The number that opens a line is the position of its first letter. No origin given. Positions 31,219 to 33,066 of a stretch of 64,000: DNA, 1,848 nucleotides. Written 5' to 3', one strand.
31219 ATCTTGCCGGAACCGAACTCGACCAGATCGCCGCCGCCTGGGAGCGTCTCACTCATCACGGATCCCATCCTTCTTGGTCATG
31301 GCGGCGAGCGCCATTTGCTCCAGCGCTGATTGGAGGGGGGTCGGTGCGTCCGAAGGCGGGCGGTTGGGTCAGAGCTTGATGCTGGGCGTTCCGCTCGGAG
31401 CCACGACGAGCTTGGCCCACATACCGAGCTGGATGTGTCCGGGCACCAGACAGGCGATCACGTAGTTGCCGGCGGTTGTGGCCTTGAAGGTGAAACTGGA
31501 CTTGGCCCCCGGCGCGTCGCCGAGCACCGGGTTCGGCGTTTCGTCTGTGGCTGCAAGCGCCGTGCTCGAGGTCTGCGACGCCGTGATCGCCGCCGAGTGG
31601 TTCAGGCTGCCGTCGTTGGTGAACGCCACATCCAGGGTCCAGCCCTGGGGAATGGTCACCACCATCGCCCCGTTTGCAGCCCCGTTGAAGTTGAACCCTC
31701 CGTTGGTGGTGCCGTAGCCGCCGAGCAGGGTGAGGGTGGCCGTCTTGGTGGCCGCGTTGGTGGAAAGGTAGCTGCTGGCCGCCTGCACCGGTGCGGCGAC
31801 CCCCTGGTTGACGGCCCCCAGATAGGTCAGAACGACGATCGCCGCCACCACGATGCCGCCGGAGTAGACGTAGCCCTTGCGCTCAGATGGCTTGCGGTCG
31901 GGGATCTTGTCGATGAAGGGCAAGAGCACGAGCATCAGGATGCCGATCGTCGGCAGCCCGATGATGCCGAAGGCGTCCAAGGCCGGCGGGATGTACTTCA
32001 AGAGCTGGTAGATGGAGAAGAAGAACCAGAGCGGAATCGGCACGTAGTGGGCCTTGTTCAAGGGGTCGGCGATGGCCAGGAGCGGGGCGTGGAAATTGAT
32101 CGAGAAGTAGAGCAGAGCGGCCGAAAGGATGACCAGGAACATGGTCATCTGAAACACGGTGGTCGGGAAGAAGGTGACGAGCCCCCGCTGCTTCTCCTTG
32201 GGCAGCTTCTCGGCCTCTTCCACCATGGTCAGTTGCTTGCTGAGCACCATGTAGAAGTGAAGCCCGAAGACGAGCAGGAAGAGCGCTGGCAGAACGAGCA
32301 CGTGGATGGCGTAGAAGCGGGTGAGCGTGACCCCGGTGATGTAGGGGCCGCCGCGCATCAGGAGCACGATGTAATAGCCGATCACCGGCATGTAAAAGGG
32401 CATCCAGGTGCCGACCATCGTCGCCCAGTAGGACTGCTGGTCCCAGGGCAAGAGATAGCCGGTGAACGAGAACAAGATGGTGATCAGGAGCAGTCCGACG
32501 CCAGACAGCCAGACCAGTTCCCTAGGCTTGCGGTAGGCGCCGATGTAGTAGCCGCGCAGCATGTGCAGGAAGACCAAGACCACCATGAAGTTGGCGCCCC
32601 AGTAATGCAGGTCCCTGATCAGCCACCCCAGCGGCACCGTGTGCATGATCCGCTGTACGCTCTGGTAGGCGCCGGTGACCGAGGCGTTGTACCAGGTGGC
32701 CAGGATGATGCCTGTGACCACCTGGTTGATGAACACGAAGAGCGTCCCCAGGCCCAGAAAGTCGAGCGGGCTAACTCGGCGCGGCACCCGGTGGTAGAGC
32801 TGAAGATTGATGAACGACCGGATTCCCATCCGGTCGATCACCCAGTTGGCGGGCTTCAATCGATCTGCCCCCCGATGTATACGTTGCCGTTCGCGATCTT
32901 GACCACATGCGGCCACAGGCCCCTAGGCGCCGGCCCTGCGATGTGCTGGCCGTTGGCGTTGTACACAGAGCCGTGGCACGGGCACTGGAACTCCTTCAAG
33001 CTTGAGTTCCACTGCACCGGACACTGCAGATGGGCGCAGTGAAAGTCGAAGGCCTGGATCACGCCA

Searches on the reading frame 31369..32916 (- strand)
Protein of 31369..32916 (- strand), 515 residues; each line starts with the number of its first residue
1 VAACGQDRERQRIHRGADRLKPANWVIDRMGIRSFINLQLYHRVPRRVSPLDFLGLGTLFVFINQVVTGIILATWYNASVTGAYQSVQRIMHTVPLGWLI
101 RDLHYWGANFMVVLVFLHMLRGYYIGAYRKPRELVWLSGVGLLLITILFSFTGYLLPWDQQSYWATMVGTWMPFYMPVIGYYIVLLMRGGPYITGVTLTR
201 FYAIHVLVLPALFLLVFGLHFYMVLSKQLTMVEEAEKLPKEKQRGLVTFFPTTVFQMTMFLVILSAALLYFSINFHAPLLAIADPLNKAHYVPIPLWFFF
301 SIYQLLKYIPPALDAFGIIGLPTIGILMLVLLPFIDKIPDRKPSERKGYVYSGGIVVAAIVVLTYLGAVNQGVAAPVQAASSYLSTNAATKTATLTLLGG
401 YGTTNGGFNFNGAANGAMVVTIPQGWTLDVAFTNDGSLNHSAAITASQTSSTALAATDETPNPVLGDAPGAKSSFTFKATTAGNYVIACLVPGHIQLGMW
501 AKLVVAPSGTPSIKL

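Call 4: search_protein_families(library=pfam, proteins=[window:31369-32916:-], max_evalue=0.01)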
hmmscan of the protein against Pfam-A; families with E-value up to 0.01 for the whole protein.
window:31369-32916:- (515 aa): 4 families
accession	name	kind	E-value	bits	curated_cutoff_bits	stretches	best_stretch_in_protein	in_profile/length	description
PF00033.24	Cytochrome_B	-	4.1e-47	160.9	27.2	1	45-224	7-185/189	Cytochrome b/b6/petB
PF13631.11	Cytochrom_B_N_2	-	5.4e-40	137.5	27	1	110-270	2-157/169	Cytochrome b(N-terminal)/b6/petB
PF06525.17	SoxE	-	3.8e-18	65.8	21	1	384-507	6-140/149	Sulfocyanin (SoxE) domain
PF00032.22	Cytochrom_B_C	-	1.5e-07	32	20.7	1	284-370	3-85/102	Cytochrome b(C-terminal)/b6/petD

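Call 22: find_homologous_proteins(query=window:31369-32916:-, max_evalue=1e-10)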
Query window:31369-32916:- (515 aa): 2474 proteins with E <= 1e-10 among 8000 candidates; the best 120 are listed.
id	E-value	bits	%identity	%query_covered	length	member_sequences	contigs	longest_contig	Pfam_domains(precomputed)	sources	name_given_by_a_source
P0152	0.0e+0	1044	93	96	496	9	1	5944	PF06525.18,PF00033.25,PF00032.23,PF13631.12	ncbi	ncbi:MAG: cytochrome b N-terminal domain-containing protein [Sulfobacillus sp.]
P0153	2.6e-296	1001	89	96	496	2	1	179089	PF06525.18,PF00033.25,PF00032.23,PF13631.12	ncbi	-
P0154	1.2e-285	966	85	96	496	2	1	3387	PF06525.18,PF00033.25,PF00032.23,PF13631.12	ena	-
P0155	1.1e-176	607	74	69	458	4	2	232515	PF00033.25,PF00032.23,PF13631.12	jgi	-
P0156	4.3e-173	595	72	71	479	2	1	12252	PF00033.25,PF00032.23,PF13631.12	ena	-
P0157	1.5e-170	587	68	74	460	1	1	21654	PF00033.25,PF00032.23,PF13631.12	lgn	-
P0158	1.1e-156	541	66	71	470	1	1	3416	PF00033.25,PF00032.23,PF13631.12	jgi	jgi:ubiquinol-cytochrome c reductase cytochrome b subunit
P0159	1.9e-154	533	65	70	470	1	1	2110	PF00033.25,PF00032.23,PF13631.12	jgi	jgi:ubiquinol-cytochrome c reductase cytochrome b subunit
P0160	5.1e-154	532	59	78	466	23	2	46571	PF00033.25,PF07635.17,PF00032.23,PF13442.12,PF13631.12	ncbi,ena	-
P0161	7.8e-154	531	67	68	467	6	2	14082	PF00033.25,PF07635.17,PF00032.23,PF13442.12,PF13631.12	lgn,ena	-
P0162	1.4e-153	531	66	70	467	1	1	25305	PF00033.25,PF00032.23,PF13631.12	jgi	jgi:ubiquinol-cytochrome c reductase cytochrome b subunit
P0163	6.1e-153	528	66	69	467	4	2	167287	PF00033.25,PF00032.23,PF13631.12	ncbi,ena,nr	ncbi:MAG: cytochrome b N-terminal domain-containing protein [Thermaerobacter sp.]|nr:cytochrome b N-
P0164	1.0e-152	528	64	72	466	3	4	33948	PF00033.25,PF00032.23,PF13631.12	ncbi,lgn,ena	-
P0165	4.1e-152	526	67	68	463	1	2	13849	PF00033.25,PF00032.23,PF13442.12,PF13631.12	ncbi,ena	-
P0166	1.4e-151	524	63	73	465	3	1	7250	PF00033.25,PF00032.23,PF13631.12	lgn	-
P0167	4.1e-123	430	51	75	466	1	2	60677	PF00033.25,PF00032.23,PF13631.12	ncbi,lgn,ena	-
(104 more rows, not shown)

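Call 30: find_related_loci(query=window:31369-32859:-, collection=genome_contigs, flank=10000)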
Query window:31369-32859:- (496 aa) in genome_contigs; peptide patterns used: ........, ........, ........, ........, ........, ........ (x = any residue, [..] = any of these).
58 stretches matched a pattern; 7 encode a relative of the query (tblastn E <= 1e-3); 7 distinct loci.
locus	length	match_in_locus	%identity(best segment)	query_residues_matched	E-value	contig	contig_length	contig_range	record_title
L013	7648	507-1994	93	1-496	0e+0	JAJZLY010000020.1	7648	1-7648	MAG: Bacillota bacterium isolate MAS3.bin149 NODE_19329_length_7648_cov_3.327616, whole genome shotgun sequence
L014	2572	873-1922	67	5-355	6e-167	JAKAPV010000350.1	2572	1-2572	MAG: Bacillota bacterium isolate YF1.bin87 NODE_62532_length_2572_cov_1.230675, whole genome shotgun sequence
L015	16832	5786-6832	65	5-354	3e-154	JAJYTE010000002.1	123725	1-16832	MAG: Bacillota bacterium isolate DX1.bin88 NODE_135_length_123725_cov_4.601862, whole genome shotgun sequence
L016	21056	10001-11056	66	5-357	6e-152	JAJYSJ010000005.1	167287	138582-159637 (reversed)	MAG: Bacillota bacterium isolate DX1.bin42 NODE_59_length_167287_cov_3.198038, whole genome shotgun sequence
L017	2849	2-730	66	120-363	3e-102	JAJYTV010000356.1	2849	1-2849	MAG: Bacillota bacterium isolate DX2.bin40 NODE_26636_length_2849_cov_1.454813, whole genome shotgun sequence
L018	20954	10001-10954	40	4-327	3e-74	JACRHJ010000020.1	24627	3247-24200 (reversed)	MAG: Nitrospirae bacterium isolate NC_groundwater_1774_Pr3_B-0.1um_61_24 SR-2_scaffold_141_1143774, whole genome shotgun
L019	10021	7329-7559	36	411-487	7e-10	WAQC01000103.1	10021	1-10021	MAG: Candidatus Pelearchaeum sp. isolate S146_89_esom k151_568900, whole genome shotgun sequence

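Call 34: search_protein_families(library=pfam, proteins=[L015:7156-7476:+, L015:7577-8008:+, L015:7992-8612:+, L015:8563-9312:+, L015:9231-9971:+, L015:9973-10650:+, L015:10845-11510:+, L015:11494-12795:+, L015:5166-5753:+, L015:5585-7156:+], max_evalue=0.001)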
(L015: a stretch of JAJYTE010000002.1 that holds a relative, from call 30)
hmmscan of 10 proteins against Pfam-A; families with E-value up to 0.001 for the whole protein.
L015:7156-7476:+ (106 aa): 1 family
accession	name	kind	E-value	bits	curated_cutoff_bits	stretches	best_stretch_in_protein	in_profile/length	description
PF02583.22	Trns_repr_metal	-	4.6e-30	104.3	22.8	1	23-103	1-78/78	Metal-sensitive transcriptional repressor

L015:7577-8008:+ (143 aa): 1 family
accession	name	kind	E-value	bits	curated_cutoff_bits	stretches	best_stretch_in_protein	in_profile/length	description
PF03100.22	CcmE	-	2.1e-22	79.8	24.6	1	31-128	2-98/99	CcmE domain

L015:7992-8612:+ (206 aa): 0 families

L015:8563-9312:+ (249 aa): 2 families
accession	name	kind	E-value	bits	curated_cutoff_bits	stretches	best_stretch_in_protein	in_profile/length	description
PF00005.33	ABC_tran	-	4.5e-30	105.5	25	1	31-172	1-136/137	ABC transporter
PF13304.12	AAA_21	-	5.6e-12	46.8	27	2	45-71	3-35/304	AAA domain, putative AbiEii toxin, Type IV TA system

L015:9231-9971:+ (246 aa): 1 family
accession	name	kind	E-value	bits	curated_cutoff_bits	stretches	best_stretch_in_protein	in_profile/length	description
PF03379.19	CcmB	-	8.9e-22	78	24.9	1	34-235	4-204/215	CcmB protein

L015:9973-10650:+ (225 aa): 1 family
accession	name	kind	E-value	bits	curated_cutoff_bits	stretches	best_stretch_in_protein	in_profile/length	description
PF01578.25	Cytochrom_C_asm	-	9.6e-28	97.7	29.9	1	3-164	33-211/212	Cytochrome C assembly protein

L015:10845-11510:+ (221 aa): 1 family
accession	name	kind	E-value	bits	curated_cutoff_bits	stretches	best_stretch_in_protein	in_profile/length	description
PF05949.17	DUF881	-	4.7e-37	127.5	25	1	82-218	1-139/146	Bacterial protein of unknown function (DUF881)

L015:11494-12795:+ (433 aa): 1 family
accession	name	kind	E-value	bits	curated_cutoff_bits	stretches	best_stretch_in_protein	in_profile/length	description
PF00285.26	Citrate_synt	-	9.3e-142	472.7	27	1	67-416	1-357/357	Citrate synthase, C-terminal domain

L015:5166-5753:+ (195 aa): 1 family
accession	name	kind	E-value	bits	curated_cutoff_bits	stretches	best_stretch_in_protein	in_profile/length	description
PF00355.32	Rieske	-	2.3e-09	37.5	20.3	1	115-175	22-83/88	Rieske [2Fe-2S] domain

L015:5585-7156:+ (523 aa): 4 families
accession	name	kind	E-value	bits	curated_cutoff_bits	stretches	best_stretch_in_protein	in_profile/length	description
PF00033.24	Cytochrome_B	-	1.3e-48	165.8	27.2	1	88-270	6-187/189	Cytochrome b/b6/petB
PF13631.11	Cytochrom_B_N_2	-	4.5e-40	137.8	27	1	154-322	2-164/169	Cytochrome b(N-terminal)/b6/petB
PF00032.22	Cytochrom_B_C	-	6.6e-09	36.4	20.7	1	335-412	10-84/102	Cytochrome b(C-terminal)/b6/petD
PF13442.11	Cytochrome_CBB3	-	0.00063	20.5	27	0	439-516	5-68/68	Cytochrome C oxidase, cbb3-type, subunit III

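Call 38: find_homologous_proteins(query=L015:9973-10650:+, max_evalue=0.00001)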
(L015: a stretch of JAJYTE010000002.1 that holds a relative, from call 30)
Query L015:9973-10650:+ (225 aa): 1529 proteins with E <= 0.00001 among 2540 candidates; the best 120 are listed.
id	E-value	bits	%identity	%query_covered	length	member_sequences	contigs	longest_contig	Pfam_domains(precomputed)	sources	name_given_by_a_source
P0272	9.6e-140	482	99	100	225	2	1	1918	PF01578.26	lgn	-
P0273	4.0e-117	408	81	100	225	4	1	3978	PF01578.26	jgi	jgi:heme exporter protein C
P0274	3.4e-105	369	75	100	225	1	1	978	PF01578.26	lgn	-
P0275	1.4e-101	357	72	93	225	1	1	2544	PF01578.26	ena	-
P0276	9.8e-101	354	71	95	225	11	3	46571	PF01578.26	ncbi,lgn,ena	-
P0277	4.4e-100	352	72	95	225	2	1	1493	PF01578.26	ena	-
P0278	1.3e-99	351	70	94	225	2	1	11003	PF01578.26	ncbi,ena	-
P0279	3.4e-99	349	70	100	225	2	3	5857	PF01578.26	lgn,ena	-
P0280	8.4e-99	348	71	100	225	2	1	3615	PF01578.26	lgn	-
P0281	1.6e-98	347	70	100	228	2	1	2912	PF01578.26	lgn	-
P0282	3.2e-98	346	71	100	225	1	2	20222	PF01578.26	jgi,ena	-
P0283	4.2e-98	346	71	100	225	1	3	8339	PF01578.26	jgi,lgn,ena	-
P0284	5.4e-98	345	70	100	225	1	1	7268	PF01578.26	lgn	-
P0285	2.9e-97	343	70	92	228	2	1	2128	PF01578.26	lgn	-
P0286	1.9e-53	200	49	92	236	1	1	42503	PF01578.26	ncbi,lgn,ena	-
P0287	3.9e-53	199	46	92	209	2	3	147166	PF01578.26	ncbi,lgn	-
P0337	1.6e-45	174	42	88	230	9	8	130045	PF01578.26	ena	-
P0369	1.4e-42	164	42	91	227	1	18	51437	PF01578.26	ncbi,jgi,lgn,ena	jgi:heme exporter protein C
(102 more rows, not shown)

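Call 39: find_encoding_contigs(protein=P0286, flank=8000, max_places=4)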
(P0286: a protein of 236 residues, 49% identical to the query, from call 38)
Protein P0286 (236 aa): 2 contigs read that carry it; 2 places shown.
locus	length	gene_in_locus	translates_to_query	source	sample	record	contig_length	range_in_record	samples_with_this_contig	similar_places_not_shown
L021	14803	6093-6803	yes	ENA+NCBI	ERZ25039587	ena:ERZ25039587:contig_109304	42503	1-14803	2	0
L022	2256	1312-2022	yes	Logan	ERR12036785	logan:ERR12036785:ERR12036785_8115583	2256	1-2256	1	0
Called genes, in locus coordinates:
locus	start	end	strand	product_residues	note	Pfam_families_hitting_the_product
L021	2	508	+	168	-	?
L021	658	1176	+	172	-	PF03918:CcmH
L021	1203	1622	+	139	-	PF03100:CcmE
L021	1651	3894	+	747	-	PF01578:Cytochrom_C_asm, PF16327:CcmF_C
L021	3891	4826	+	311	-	-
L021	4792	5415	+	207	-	PF00005:ABC_tran, PF13304:AAA_21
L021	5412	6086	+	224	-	PF01061:ABC2_membrane (weak), PF03379:CcmB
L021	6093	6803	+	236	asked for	PF01578:Cytochrom_C_asm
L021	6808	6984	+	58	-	-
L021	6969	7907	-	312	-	PF00704:Glyco_hydro_18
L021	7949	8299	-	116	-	-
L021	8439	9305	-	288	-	PF00763:THF_DHG_CYH, PF02882:THF_DHG_CYH_C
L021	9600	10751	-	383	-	PF00324:AA_permease, PF13520:AA_permease_2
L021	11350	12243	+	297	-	PF08543:Phos_pyr_kin, PF00294:PfkB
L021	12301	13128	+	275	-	PF02110:HK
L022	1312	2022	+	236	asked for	PF01578:Cytochrom_C_asm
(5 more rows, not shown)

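Call 40: find_encoding_contigs(protein=P0287, flank=8000, max_places=4)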
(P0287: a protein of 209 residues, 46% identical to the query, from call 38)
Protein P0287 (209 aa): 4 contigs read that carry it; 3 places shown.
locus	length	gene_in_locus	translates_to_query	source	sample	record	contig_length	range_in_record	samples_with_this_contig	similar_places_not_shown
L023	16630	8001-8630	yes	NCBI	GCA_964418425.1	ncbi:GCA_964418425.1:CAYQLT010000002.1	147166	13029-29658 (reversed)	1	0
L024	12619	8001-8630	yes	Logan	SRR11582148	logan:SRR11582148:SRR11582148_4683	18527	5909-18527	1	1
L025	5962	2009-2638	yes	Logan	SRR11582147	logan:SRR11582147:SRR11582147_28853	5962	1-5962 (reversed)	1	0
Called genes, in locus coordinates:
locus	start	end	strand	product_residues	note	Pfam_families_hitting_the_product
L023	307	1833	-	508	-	PF04293:SpoVR, PF24755:SpoVR_C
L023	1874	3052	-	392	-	PF04285:DUF444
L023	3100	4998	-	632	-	PF08298:AAA_PrkA, PF06798:PrkA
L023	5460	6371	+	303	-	-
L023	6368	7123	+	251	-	PF00005:ABC_tran, PF13304:AAA_21 (weak)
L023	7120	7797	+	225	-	PF01061:ABC2_membrane, PF03379:CcmB, PF12698:ABC2_membrane_3 (weak)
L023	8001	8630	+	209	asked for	PF01578:Cytochrom_C_asm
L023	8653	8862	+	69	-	-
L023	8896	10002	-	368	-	PF01336:tRNA_anti-codon, PF01966:HD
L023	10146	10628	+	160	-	PF04024:PspC, PF18917:LiaI-LiaF-like_TM1, PF22570:LiaF-TM (weak)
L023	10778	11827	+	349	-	PF00266:Aminotran_5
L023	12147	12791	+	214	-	PF04417:DUF501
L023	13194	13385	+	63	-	PF04945:YHS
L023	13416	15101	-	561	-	PF01943:Polysacc_synt (weak), PF01554:MatE, PF03023:MurJ (weak)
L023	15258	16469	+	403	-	-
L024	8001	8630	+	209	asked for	PF01578:Cytochrom_C_asm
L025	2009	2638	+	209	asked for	PF01578:Cytochrom_C_asm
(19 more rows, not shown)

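Call 42: find_encoding_contigs(protein=P0369, flank=6000, max_places=5)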
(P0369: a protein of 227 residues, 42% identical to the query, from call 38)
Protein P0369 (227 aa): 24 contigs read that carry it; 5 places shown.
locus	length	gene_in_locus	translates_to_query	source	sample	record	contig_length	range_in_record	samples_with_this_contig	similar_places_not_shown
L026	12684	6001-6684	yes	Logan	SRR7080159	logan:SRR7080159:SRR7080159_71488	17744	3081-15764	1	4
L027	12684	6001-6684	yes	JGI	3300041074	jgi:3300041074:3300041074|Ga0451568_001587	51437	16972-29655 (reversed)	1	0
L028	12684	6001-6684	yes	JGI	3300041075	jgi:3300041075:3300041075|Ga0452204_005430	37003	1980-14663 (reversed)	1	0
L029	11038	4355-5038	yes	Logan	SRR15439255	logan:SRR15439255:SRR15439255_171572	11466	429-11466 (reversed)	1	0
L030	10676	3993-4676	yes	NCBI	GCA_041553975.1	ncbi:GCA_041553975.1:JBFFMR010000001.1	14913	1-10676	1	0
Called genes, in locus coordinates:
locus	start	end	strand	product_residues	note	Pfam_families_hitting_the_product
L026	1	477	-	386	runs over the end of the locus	PF13717:Zn_ribbon_4, PF13719:Zn_ribbon_5, PF11906:DUF3426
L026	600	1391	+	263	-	PF00795:CN_hydrolase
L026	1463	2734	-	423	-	PF09976:TPR_21 (faint), PF14559:TPR_19 (weak), PF13371:TPR_9 (weak), PF13432:TPR_16, PF00515:TPR_1, PF07719:TPR_2, PF13181:TPR_8 (weak), PF13428:TPR_14 (weak), +5 more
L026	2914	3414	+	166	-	PF05991:NYN_YacP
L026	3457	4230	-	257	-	PF02660:G3P_acyltransf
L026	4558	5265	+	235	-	PF00005:ABC_tran, PF13304:AAA_21 (weak)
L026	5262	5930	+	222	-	PF03379:CcmB, PF12730:ABC2_membrane_4 (weak), PF12698:ABC2_membrane_3 (weak)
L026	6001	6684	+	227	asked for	PF01578:Cytochrom_C_asm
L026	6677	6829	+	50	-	-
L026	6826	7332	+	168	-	PF00578:AhpC-TSA, PF08534:Redoxin, PF00085:Thioredoxin, PF13098:Thioredoxin_2 (weak), PF13905:Thioredoxin_8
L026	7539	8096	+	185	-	PF23914:TPR_CcmH_CycH, PF00515:TPR_1, PF07719:TPR_2 (weak), PF13424:TPR_12, PF13371:TPR_9 (weak), PF13414:TPR_11, PF14559:TPR_19, PF13371:TPR_9, +9 more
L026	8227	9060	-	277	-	PF01972:SDH_protease, PF25145:NfeD1b_N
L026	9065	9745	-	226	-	PF00834:Ribul_P_3_epim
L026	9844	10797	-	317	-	PF03793:PASTA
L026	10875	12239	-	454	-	PF01029:NusB, PF22458:RsmF-B_ferredox, PF01189:Methyltr_RsmB-F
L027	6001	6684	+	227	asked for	PF01578:Cytochrom_C_asm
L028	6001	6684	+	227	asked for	PF01578:Cytochrom_C_asm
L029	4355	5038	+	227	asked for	PF01578:Cytochrom_C_asm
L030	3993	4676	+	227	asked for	PF01578:Cytochrom_C_asm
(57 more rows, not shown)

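Call 43: find_encoding_contigs(protein=P0337, flank=6000, max_places=5)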
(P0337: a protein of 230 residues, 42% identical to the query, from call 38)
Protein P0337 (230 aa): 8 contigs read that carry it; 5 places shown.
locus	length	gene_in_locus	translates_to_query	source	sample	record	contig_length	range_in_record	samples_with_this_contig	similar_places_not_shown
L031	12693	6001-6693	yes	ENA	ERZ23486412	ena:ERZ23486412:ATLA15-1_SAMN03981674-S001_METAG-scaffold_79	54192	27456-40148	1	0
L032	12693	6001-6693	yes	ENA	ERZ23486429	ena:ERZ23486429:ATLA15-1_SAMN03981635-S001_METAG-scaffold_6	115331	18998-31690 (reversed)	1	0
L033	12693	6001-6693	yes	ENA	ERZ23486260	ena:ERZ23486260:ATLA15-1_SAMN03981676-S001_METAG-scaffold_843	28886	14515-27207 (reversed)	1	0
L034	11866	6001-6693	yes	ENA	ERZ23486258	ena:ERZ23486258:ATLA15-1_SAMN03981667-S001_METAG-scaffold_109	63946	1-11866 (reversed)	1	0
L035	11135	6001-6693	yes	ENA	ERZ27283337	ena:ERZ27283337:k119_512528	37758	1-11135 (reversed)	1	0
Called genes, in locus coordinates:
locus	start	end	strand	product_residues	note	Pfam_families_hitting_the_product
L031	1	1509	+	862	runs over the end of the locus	PF07517:SecA_DEAD, PF01043:SecA_PP_bind, PF21090:P-loop_SecA, PF07516:SecA_SW, PF02810:SEC-C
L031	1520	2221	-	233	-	PF02683:DsbD_TM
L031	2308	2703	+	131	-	PF03100:CcmE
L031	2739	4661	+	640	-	PF01578:Cytochrom_C_asm, PF16327:CcmF_C, PF05140:ResB (faint)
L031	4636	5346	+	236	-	PF13555:AAA_29 (weak), PF00005:ABC_tran, PF13304:AAA_21 (faint)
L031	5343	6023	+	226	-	PF03379:CcmB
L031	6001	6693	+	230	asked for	PF01578:Cytochrom_C_asm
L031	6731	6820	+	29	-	-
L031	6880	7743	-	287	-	PF04055:Radical_SAM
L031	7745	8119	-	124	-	PF02579:Nitro_FeMo-Co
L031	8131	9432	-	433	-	PF00148:Oxidored_nitro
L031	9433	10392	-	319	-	PF00148:Oxidored_nitro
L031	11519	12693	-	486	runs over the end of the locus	PF00148:Oxidored_nitro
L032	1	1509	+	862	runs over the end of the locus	PF07517:SecA_DEAD, PF01043:SecA_PP_bind, PF21090:P-loop_SecA, PF07516:SecA_SW, PF02810:SEC-C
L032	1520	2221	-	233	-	PF02683:DsbD_TM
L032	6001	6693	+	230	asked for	PF01578:Cytochrom_C_asm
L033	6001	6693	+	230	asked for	PF01578:Cytochrom_C_asm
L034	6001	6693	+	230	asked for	PF01578:Cytochrom_C_asm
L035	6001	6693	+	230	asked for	PF01578:Cytochrom_C_asm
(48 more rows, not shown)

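Call 62: find_encoding_contigs(protein=window:31372-32859:-, flank=2000, max_places=10)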
Protein seq(496 aa) (496 aa): 14 contigs read that carry it; 4 places shown.
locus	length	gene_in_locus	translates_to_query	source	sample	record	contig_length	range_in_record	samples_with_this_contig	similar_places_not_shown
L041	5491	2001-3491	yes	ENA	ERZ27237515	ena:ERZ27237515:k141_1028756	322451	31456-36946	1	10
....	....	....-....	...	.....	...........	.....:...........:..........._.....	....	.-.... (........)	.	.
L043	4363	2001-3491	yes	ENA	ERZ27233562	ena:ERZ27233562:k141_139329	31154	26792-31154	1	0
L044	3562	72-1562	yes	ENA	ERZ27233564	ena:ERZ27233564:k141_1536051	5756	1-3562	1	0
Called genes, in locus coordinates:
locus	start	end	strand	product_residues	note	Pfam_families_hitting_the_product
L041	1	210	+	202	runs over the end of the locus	PF04367:DUF502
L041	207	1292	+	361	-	PF01883:FeS_assembly_P, PF00142:Fer4_NifH (faint), PF01656:CbiA, PF09140:MipZ, PF10609:ParA, PF13614:AAA_31 (weak)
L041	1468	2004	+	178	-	PF00355:Rieske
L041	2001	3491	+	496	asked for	PF00033:Cytochrome_B, PF13631:Cytochrom_B_N_2, PF00032:Cytochrom_B_C, PF06525:SoxE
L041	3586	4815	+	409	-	PF00180:Iso_dh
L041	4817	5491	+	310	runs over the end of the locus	PF00056:Ldh_1_N, PF02866:Ldh_1_C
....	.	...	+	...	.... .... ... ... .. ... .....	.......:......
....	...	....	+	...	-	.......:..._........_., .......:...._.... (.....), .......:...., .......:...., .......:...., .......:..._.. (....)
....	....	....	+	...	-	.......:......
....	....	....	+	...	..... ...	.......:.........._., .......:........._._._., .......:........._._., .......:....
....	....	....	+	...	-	?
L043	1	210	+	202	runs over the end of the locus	PF04367:DUF502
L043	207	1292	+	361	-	PF01883:FeS_assembly_P, PF00142:Fer4_NifH (faint), PF01656:CbiA, PF09140:MipZ, PF10609:ParA, PF13614:AAA_31 (weak)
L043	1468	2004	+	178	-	PF00355:Rieske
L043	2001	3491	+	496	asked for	PF00033:Cytochrome_B, PF13631:Cytochrom_B_N_2, PF00032:Cytochrom_B_C, PF06525:SoxE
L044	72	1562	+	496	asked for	PF00033:Cytochrome_B, PF13631:Cytochrom_B_N_2, PF00032:Cytochrom_B_C, PF06525:SoxE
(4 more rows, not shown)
